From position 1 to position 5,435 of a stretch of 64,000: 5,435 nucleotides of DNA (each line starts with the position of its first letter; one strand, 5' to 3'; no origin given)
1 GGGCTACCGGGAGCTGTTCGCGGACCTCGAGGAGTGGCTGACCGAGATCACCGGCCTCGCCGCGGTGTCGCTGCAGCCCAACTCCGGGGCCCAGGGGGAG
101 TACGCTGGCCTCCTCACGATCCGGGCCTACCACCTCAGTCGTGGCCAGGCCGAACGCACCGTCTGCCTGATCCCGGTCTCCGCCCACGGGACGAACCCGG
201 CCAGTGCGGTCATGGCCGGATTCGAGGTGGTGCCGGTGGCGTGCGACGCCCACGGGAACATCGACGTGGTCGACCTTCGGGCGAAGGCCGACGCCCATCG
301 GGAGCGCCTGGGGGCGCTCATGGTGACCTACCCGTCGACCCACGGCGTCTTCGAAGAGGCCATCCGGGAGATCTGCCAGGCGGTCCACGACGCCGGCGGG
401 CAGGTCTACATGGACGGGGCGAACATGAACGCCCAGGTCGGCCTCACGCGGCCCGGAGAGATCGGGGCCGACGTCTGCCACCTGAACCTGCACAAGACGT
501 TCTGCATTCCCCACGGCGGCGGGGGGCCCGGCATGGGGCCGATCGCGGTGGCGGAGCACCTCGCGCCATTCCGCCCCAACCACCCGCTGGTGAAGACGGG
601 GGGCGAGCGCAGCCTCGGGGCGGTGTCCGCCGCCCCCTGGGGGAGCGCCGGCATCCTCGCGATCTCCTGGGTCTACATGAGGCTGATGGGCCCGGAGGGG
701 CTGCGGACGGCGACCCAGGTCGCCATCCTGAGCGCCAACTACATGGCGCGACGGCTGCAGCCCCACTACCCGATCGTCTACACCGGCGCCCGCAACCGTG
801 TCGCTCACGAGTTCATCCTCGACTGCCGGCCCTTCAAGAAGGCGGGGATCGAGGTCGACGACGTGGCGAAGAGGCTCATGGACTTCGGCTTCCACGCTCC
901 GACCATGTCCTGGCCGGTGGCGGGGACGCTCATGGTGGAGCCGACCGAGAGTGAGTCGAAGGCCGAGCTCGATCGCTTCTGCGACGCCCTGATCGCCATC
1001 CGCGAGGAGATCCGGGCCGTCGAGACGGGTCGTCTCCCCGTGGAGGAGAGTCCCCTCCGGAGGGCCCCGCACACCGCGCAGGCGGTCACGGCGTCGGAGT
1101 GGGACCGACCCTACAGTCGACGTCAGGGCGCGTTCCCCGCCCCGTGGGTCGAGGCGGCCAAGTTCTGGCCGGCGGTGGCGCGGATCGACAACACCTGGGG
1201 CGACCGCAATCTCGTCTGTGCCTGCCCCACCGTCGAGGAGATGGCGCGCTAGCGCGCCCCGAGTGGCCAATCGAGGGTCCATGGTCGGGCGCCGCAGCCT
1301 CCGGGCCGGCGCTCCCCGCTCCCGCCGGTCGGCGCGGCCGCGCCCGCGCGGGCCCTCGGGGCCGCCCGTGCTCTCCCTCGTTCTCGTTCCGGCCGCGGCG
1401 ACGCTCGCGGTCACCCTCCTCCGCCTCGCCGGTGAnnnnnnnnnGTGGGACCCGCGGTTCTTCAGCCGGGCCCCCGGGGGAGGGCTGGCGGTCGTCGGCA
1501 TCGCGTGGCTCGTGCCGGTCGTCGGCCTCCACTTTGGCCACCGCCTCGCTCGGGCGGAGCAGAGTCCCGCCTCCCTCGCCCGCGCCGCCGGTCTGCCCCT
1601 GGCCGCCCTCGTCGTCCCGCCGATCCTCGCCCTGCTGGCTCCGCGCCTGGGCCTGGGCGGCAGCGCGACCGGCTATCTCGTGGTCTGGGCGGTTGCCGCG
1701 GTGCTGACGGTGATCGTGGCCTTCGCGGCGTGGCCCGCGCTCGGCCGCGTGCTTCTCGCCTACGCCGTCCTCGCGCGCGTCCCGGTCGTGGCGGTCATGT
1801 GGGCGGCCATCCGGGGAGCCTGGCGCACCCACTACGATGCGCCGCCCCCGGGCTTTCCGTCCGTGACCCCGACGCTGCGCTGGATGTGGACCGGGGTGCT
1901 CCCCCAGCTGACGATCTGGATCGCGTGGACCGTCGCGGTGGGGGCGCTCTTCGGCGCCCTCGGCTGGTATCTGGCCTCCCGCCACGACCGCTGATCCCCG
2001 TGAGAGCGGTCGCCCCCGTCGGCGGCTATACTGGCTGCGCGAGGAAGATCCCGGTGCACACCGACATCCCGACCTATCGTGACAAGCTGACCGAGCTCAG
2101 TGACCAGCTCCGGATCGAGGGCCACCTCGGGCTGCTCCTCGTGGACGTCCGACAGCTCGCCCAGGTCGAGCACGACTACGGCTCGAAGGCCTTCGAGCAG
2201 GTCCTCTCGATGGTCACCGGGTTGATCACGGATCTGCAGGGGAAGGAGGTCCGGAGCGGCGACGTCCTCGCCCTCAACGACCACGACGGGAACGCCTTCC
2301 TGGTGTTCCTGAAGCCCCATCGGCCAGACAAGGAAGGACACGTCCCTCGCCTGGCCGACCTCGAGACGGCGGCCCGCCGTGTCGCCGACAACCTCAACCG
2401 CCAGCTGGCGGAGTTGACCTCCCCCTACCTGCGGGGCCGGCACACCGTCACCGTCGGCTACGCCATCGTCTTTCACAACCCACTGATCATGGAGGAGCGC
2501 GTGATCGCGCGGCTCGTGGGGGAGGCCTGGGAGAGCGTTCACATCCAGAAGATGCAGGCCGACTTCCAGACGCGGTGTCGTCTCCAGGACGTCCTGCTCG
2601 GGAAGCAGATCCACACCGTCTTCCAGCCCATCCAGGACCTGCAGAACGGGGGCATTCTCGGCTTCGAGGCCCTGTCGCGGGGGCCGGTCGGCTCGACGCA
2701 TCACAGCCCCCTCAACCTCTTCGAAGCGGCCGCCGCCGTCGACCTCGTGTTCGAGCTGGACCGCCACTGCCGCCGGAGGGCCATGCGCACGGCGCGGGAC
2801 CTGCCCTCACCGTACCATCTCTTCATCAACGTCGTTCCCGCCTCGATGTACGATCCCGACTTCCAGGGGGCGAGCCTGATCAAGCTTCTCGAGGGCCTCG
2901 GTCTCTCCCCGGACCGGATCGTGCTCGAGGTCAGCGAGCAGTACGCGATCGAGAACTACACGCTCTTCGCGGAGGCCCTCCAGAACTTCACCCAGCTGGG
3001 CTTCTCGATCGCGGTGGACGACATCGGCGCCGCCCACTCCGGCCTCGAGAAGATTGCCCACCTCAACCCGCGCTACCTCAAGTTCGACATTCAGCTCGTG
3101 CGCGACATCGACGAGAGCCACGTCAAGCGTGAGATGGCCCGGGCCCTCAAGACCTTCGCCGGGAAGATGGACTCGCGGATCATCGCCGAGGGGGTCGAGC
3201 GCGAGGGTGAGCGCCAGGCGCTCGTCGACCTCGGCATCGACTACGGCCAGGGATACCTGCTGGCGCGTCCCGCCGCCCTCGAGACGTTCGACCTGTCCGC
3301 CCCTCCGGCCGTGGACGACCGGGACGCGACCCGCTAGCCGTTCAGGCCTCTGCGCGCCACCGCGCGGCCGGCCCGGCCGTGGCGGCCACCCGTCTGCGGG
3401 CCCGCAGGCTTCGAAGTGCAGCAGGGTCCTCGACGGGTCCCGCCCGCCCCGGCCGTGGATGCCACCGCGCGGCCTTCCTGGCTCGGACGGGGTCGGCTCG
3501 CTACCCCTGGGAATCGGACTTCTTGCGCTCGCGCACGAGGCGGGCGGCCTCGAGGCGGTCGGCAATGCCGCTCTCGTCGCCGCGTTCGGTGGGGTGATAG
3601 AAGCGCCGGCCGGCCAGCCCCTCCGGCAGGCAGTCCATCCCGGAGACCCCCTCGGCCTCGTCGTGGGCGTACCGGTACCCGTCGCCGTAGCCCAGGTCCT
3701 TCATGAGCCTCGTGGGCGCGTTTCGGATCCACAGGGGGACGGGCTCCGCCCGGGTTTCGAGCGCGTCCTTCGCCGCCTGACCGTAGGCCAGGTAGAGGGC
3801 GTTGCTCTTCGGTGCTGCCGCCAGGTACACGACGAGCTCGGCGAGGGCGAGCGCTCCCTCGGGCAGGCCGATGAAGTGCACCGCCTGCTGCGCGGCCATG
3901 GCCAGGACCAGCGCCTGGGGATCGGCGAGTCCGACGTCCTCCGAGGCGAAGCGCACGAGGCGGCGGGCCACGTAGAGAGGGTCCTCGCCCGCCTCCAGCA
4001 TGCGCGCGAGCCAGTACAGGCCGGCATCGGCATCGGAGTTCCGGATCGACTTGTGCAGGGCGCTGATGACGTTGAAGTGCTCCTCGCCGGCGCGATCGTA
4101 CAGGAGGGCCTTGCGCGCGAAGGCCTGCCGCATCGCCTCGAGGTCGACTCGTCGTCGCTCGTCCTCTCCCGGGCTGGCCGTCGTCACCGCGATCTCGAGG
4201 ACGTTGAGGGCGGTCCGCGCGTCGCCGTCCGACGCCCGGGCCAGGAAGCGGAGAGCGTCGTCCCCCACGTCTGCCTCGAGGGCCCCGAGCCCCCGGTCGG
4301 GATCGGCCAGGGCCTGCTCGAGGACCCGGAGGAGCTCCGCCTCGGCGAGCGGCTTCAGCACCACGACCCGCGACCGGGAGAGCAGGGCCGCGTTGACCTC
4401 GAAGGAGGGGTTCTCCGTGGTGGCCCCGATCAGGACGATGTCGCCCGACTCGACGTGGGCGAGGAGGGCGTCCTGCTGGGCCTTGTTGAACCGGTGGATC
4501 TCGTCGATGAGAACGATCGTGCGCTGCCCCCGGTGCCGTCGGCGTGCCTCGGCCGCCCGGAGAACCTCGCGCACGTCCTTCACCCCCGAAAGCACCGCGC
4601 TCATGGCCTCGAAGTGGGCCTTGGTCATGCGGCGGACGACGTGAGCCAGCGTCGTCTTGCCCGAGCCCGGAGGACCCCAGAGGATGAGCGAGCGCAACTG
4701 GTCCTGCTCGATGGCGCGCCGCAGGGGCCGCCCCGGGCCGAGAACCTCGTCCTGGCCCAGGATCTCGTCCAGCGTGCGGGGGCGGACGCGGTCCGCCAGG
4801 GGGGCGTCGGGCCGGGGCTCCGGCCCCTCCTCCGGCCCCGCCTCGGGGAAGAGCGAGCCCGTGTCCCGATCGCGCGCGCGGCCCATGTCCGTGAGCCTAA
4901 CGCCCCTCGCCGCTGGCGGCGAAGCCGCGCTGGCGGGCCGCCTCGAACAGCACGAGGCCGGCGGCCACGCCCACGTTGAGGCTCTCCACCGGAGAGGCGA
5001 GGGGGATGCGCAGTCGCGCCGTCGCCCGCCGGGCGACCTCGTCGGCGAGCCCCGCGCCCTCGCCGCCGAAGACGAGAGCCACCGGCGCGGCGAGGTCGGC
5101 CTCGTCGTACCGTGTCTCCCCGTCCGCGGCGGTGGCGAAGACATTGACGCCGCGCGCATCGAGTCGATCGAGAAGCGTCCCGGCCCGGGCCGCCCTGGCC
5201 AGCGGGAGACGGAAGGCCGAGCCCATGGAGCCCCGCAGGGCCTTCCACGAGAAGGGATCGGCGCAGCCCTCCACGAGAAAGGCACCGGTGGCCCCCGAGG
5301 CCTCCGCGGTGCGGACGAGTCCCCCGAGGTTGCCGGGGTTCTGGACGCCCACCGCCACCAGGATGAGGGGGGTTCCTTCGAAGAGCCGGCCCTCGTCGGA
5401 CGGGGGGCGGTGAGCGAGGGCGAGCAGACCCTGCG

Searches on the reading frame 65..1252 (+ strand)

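Call 76: search_protein_families(library=pfam, proteins=[window:65-1252:+], max_evalue=0.00001)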
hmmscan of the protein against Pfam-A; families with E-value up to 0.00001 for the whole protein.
window:65-1252:+ (395 aa): 2 families
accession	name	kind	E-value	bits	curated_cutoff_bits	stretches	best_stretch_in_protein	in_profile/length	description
PF21478.3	GcvP2_C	-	2.3e-59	199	27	1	216-336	1-122/122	Glycine dehydrogenase, C-terminal domain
PF02347.22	GDC-P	-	7.1e-09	35.5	26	1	65-166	181-279/429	Glycine cleavage system P-protein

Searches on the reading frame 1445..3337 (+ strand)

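Call 76: search_protein_families(library=pfam, proteins=[window:1445-3337:+], max_evalue=0.00001)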
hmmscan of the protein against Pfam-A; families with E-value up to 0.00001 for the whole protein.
window:1445-3337:+ (630 aa): 1 family
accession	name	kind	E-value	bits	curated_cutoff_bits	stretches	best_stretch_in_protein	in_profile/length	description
PF00563.25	EAL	-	1.3e-45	156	31.3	1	379-609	3-236/236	EAL domain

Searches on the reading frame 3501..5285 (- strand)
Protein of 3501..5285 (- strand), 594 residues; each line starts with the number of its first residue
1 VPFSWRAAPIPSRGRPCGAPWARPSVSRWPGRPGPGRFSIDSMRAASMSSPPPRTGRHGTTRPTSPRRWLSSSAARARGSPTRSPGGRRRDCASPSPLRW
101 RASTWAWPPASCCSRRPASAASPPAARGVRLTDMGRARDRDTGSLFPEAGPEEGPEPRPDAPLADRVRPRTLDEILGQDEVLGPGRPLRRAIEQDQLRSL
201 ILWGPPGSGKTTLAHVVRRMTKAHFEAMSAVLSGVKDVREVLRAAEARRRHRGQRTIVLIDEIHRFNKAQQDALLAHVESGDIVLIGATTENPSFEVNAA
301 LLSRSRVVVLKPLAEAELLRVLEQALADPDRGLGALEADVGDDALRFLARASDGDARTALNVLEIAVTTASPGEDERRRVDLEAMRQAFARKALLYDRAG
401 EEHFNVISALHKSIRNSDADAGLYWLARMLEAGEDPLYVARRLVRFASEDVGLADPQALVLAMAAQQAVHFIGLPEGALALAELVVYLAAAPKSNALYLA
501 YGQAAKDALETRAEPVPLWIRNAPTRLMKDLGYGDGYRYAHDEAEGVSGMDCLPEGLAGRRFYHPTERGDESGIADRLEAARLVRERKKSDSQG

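Call 76: search_protein_families(library=pfam, proteins=[window:3501-5285:-], max_evalue=0.00001)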
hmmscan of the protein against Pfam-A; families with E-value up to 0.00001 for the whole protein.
window:3501-5285:- (594 aa): 5 families
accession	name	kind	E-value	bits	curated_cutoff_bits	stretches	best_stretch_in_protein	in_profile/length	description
PF12002.13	MgsA_C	-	8.7e-65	218.1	27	1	416-580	1-165/167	MgsA AAA+ ATPase C terminal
PF16193.11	AAA_assoc_2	-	7.9e-26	90.6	34.3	1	337-415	4-81/81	AAA C-terminal domain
PF00004.35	AAA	-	3e-15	57.3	21.2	1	200-310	1-128/131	ATPase family associated with various cellular activities (AAA)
PF05496.18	RuvB_N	-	6.3e-11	42.7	27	1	167-287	1-118/159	Holliday junction DNA helicase RuvB P-loop domain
PF13173.12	AAA_14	-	5.5e-06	26.9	27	1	199-319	4-129/129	AAA domain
